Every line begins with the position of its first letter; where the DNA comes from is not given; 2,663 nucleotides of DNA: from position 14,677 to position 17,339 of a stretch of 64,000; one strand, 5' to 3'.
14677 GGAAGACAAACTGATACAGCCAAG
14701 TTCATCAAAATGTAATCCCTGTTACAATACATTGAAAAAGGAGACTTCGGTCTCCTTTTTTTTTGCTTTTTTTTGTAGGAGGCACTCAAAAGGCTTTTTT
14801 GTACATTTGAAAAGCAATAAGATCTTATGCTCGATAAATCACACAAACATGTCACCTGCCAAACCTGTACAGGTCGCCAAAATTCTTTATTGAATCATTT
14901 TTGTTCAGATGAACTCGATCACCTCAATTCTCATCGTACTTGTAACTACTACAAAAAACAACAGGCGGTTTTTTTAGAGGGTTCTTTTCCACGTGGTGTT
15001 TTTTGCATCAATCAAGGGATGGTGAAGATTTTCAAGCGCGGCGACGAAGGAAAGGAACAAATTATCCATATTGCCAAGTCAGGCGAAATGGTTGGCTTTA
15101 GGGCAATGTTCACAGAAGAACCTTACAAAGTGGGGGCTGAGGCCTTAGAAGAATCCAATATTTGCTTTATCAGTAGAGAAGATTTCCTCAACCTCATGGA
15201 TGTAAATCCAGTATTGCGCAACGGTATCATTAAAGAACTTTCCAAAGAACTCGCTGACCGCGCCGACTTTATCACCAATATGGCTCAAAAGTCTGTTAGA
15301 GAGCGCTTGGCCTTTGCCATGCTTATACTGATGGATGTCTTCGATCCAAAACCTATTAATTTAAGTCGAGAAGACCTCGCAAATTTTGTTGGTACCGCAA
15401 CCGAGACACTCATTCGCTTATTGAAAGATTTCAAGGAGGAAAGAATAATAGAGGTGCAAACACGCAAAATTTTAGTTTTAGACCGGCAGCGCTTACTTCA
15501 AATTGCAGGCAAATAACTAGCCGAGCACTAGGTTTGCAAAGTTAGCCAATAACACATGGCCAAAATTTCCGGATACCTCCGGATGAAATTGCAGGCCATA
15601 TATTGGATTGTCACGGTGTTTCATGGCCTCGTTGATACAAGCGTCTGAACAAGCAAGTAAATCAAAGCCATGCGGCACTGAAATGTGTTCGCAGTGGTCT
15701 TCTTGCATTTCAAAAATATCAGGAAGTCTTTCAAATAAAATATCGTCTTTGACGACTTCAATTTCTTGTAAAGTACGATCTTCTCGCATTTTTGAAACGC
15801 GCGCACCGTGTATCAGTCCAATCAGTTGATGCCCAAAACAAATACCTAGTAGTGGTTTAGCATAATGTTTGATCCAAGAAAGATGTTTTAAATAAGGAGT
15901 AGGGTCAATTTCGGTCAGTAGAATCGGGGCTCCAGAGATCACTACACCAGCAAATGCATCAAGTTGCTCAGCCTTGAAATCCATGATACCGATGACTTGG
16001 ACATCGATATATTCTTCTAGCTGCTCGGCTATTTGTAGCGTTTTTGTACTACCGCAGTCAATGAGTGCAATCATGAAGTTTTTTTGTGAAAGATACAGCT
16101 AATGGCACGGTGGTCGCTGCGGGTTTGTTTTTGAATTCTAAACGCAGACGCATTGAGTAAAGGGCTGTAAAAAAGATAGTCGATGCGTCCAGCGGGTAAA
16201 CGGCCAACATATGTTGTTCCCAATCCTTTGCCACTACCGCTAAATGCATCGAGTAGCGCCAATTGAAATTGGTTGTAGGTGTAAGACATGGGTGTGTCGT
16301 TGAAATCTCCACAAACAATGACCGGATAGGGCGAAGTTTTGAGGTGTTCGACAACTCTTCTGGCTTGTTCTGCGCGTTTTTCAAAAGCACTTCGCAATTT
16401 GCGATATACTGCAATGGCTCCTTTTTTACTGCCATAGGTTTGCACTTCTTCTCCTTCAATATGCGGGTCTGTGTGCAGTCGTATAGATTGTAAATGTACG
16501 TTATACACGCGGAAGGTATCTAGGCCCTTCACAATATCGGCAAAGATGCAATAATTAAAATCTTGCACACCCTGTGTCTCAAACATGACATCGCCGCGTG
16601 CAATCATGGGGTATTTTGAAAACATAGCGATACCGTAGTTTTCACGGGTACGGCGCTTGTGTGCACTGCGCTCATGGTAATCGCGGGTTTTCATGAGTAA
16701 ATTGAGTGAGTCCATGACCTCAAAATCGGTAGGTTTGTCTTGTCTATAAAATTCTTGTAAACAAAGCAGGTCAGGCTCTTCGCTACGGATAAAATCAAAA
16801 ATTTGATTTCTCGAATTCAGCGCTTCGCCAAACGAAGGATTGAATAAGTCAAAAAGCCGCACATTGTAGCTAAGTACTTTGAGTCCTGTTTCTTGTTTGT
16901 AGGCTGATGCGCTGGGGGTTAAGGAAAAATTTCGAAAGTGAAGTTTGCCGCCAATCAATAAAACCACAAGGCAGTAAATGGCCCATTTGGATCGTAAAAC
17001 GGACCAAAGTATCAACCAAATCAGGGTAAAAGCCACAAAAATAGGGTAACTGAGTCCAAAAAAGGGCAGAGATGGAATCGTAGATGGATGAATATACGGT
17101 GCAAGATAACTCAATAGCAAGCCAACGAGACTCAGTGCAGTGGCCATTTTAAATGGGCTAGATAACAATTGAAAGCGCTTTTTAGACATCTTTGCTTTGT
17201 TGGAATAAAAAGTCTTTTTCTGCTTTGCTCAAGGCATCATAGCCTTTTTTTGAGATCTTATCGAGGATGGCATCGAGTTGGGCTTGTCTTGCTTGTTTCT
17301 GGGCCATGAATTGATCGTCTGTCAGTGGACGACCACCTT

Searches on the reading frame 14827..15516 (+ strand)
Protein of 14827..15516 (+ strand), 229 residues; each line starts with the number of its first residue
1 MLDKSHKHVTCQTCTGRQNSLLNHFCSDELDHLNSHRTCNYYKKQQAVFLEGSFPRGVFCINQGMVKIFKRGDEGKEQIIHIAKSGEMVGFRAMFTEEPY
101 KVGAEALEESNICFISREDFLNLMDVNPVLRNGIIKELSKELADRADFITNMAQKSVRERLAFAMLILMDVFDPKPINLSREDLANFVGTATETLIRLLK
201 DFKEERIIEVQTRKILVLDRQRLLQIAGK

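Call 69: search_protein_families(library=pfam, proteins=[window:14827-15516:+], max_evalue=0.001)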
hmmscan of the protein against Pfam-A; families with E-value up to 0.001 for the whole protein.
window:14827-15516:+ (229 aa): 3 families
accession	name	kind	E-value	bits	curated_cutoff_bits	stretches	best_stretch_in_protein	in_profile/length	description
PF00027.35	cNMP_binding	-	2.1e-21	76.1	27.5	1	41-125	3-87/89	Cyclic nucleotide-binding domain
PF13545.12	HTH_Crp_2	-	7e-15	55.2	27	1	159-225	1-69/70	Crp-like helix-turn-helix domain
PF00325.26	Crp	-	6e-08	32.7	21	1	178-208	2-32/32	Bacterial regulatory proteins, crp family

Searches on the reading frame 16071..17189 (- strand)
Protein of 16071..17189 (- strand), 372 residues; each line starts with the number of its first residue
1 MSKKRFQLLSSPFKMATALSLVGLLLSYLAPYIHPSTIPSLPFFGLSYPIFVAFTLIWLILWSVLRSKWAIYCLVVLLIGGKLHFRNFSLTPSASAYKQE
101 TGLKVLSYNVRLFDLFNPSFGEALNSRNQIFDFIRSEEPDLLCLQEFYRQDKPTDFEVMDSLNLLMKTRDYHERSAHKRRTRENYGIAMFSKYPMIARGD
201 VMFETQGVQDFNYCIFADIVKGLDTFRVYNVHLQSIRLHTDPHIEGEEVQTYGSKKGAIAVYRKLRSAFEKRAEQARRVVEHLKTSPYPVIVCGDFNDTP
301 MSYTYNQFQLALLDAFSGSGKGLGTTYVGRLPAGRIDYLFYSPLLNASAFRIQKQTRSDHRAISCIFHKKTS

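Call 69: search_protein_families(library=pfam, proteins=[window:16071-17189:-], max_evalue=0.001)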
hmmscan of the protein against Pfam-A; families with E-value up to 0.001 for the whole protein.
window:16071-17189:- (372 aa): 1 family
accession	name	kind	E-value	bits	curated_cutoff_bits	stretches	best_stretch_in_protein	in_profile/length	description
PF03372.29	Exo_endo_phos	-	6.1e-26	91.9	24.5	1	106-360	1-225/225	Endonuclease/Exonuclease/phosphatase family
